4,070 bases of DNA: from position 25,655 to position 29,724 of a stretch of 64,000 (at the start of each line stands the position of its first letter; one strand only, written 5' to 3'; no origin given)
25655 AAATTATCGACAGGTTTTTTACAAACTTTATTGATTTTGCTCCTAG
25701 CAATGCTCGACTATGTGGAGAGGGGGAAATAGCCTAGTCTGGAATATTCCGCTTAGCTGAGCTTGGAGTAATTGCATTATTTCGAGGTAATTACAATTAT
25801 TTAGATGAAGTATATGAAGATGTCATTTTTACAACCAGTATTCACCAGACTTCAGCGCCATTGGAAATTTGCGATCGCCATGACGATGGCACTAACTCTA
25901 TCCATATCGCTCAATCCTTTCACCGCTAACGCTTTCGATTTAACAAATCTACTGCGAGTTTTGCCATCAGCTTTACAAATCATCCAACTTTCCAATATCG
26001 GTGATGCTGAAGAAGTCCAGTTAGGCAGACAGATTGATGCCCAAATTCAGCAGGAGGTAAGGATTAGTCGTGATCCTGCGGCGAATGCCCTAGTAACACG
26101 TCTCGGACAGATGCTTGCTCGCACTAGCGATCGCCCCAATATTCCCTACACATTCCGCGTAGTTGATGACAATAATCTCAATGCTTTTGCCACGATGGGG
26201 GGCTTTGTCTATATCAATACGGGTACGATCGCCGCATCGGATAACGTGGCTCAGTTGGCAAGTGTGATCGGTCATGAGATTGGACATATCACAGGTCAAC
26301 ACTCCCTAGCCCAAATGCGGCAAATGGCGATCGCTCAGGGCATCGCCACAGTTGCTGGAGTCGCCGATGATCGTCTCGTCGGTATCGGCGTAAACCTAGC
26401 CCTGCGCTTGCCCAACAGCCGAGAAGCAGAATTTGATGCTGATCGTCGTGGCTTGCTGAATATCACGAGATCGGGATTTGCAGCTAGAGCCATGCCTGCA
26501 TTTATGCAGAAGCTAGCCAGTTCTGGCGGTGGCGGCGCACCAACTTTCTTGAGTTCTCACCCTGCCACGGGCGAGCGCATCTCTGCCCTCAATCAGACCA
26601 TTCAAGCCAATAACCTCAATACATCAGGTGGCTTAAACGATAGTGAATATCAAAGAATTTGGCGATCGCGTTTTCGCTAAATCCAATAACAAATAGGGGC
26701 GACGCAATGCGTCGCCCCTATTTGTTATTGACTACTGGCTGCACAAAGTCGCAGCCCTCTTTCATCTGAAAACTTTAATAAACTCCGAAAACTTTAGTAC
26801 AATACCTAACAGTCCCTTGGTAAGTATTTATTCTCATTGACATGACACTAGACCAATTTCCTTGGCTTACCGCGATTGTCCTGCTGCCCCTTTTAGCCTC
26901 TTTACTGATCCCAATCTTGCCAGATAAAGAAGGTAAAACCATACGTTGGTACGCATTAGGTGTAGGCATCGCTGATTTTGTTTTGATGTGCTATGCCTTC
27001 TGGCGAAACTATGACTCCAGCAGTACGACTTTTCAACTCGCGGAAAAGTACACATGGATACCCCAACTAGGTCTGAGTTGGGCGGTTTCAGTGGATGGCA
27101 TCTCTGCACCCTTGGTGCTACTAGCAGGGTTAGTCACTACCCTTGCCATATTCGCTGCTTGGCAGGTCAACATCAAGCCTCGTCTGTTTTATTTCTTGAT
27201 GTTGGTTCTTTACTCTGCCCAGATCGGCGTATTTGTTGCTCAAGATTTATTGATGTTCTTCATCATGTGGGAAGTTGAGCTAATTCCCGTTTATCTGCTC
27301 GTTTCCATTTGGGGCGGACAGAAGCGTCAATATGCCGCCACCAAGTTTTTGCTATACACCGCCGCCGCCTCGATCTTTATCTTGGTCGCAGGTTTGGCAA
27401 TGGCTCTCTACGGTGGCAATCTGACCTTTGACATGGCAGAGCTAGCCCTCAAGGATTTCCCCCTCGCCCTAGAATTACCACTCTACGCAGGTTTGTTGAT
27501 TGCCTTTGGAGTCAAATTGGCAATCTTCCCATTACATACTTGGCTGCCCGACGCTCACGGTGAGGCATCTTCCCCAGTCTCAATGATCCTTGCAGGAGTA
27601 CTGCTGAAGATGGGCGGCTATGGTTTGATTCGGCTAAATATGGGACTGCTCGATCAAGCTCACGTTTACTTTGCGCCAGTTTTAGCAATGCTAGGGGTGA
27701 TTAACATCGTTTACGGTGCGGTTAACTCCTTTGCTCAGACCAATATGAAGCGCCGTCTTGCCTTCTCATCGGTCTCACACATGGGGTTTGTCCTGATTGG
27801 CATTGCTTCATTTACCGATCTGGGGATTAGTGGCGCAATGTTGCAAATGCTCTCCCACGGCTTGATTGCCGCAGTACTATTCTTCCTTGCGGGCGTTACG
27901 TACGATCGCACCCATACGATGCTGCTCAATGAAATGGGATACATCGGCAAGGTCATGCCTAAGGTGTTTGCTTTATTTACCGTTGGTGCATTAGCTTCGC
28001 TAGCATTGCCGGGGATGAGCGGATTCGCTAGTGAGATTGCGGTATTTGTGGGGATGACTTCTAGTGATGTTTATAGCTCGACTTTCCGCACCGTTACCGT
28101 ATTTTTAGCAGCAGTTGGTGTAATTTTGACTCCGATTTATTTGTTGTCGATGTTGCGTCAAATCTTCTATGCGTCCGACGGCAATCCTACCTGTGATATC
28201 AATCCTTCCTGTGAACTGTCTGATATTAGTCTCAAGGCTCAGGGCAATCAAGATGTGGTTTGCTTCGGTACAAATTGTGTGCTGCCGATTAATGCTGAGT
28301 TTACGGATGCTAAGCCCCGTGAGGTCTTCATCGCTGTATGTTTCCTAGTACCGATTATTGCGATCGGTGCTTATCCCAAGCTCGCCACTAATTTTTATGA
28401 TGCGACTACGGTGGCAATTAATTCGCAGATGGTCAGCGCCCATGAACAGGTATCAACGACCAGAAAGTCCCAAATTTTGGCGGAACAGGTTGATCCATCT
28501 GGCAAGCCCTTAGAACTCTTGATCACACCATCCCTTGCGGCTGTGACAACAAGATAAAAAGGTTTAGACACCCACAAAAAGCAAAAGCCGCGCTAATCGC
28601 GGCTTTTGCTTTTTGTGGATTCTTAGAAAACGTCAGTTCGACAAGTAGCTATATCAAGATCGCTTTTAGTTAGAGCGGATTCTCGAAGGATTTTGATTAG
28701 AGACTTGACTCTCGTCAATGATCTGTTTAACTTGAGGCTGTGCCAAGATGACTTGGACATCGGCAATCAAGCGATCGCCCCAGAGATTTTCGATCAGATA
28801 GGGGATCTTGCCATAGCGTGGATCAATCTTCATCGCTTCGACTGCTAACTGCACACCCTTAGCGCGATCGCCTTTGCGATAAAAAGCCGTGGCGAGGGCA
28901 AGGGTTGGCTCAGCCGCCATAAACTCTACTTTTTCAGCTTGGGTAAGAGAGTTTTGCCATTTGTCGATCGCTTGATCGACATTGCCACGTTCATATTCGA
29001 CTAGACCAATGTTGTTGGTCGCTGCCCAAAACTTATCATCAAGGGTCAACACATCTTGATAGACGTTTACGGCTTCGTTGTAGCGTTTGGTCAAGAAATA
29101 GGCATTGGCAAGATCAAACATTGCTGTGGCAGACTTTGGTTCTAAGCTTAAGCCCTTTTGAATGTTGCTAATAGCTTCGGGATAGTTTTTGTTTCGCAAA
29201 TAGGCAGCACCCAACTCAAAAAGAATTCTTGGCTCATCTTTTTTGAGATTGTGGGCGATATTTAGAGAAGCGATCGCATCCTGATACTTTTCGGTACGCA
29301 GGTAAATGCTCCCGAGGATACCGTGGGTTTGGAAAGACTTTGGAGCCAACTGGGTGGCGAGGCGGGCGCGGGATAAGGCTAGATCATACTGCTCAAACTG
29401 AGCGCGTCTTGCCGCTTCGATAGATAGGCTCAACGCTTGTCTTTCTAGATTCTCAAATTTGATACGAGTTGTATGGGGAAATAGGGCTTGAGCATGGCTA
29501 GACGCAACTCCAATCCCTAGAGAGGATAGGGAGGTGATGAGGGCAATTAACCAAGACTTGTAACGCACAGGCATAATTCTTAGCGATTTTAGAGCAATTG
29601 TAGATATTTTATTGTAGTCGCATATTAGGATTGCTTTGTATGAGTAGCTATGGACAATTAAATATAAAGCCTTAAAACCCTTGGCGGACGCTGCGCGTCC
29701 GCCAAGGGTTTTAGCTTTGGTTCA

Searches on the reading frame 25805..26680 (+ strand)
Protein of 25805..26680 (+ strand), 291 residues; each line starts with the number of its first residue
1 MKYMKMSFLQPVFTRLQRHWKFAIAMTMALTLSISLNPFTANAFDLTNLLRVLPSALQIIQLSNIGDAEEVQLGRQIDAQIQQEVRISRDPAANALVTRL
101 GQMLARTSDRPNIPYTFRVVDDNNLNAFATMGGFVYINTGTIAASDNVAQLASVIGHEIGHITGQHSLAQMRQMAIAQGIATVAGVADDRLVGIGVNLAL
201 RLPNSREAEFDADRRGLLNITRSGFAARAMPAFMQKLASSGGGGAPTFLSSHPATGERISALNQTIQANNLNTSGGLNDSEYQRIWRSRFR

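Call 49: search_protein_families(library=pfam, proteins=[window:25805-26680:+], max_evalue=0.0001)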
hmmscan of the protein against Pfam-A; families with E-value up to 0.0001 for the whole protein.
window:25805-26680:+ (291 aa): 1 family
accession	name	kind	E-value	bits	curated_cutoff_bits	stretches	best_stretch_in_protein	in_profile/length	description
PF01435.24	Peptidase_M48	-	5.2e-29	101.8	20.3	1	92-265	2-185/186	Peptidase family M48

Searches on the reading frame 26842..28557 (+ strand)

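Call 4: search_protein_families(library=pfam, proteins=[window:26842-28557:+], max_evalue=0.01)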
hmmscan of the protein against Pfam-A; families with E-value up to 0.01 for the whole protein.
window:26842-28557:+ (571 aa): 1 family
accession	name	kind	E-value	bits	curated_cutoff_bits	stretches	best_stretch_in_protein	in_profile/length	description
PF00361.26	Proton_antipo_M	-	2.6e-65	221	21.5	1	133-417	1-288/294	NADH:quinone oxidoreductase/Mrp antiporter, TM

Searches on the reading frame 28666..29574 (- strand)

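Call 4: search_protein_families(library=pfam, proteins=[window:28666-29574:-], max_evalue=0.01)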
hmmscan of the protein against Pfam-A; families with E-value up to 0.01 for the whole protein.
window:28666-29574:- (302 aa): 24 families
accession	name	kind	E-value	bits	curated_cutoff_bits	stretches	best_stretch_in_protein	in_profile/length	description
PF07719.23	TPR_2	-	6.6e-23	79.3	27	2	116-147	2-33/34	Tetratricopeptide repeat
PF13432.12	TPR_16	-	6.5e-19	68.5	32.7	3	120-179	2-61/65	Tetratricopeptide repeat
PF00515.34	TPR_1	-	9.6e-19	66.8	27.8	2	116-147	2-33/34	Tetratricopeptide repeat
PF13414.12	TPR_11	-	3.2e-17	62.4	26.8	3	88-128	1-41/42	TPR repeat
PF13424.12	TPR_12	-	4e-17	62.6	30.1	3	116-179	4-75/77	Tetratricopeptide repeat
PF13181.12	TPR_8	-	6.5e-13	48.2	25.7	1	149-181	1-33/34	Tetratricopeptide repeat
PF13431.12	TPR_17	-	8.5e-13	47.9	24.4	1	139-169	3-33/34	Tetratricopeptide repeat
PF14559.12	TPR_19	-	7.5e-12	45.8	25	1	126-176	2-52/68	Tetratricopeptide repeat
PF13428.12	TPR_14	-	2.2e-11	43.7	23.5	1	115-157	1-43/44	Tetratricopeptide repeat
PF23914.1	TPR_CcmH_CycH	-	5.2e-11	43.1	42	1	121-212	56-150/158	Cytochrome c-type biogenesis protein H TPR domain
PF25063.1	ARM_TT21_C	-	6.2e-11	43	35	1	41-147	92-196/209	Tetratricopeptide repeat protein 21 C-terminal ARM domain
PF13176.12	TPR_7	-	3.9e-10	39.4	27.9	0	152-179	2-29/36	Tetratricopeptide repeat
PF12895.13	ANAPC3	-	2e-09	38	27.2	2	110-174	18-81/82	Anaphase-promoting complex, cyclosome, subunit 3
PF13371.12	TPR_9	-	6.2e-08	33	35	2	87-151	1-65/73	Tetratricopeptide repeat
PF13174.12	TPR_6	-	1.4e-07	32.2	26.3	0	151-176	2-27/33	Tetratricopeptide repeat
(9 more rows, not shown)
